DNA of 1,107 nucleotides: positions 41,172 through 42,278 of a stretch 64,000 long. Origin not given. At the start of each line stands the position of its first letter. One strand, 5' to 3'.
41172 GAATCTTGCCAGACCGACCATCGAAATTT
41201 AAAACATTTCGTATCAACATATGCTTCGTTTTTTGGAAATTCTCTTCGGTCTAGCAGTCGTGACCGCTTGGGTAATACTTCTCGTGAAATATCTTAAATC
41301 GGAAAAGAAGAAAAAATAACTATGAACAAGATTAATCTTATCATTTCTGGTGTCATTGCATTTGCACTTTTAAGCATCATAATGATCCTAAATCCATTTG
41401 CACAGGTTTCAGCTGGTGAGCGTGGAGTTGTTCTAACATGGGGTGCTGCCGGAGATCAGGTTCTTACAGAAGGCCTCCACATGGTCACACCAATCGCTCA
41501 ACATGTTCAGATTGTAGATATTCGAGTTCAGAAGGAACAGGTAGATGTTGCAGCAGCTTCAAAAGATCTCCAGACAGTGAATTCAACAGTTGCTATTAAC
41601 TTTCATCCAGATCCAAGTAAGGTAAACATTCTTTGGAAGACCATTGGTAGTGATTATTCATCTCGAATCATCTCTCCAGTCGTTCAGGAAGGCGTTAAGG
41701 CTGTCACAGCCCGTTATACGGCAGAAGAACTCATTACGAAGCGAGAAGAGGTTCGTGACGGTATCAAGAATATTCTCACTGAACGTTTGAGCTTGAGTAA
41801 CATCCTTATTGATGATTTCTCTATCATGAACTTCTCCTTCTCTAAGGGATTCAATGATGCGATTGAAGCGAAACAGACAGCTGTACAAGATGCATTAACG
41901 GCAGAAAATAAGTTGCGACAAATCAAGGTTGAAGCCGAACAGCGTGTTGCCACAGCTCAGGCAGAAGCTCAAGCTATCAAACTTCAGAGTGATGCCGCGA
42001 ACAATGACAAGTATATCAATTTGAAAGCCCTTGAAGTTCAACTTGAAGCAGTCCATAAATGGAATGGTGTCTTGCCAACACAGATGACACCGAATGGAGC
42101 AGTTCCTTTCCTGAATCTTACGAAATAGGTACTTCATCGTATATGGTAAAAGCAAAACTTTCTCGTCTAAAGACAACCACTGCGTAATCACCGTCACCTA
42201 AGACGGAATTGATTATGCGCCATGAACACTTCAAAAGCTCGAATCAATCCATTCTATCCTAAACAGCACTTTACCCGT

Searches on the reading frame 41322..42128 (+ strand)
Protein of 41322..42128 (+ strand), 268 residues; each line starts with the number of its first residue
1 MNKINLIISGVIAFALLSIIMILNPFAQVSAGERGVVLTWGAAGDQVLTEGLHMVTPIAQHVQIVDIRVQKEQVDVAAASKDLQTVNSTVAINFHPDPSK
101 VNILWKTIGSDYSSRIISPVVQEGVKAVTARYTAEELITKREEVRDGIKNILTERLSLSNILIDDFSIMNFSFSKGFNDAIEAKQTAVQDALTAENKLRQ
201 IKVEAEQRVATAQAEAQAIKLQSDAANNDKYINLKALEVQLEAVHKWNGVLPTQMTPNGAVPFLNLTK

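Call 95: search_protein_families(library=pfam, proteins=[window:41322-42128:+], max_evalue=0.001)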
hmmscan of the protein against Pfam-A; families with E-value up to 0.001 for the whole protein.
window:41322-42128:+ (268 aa): 1 family
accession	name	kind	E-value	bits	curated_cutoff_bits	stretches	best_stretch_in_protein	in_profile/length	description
PF01145.31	Band_7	-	3.1e-31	109.2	23.6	1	28-215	2-175/176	SPFH domain / Band 7 family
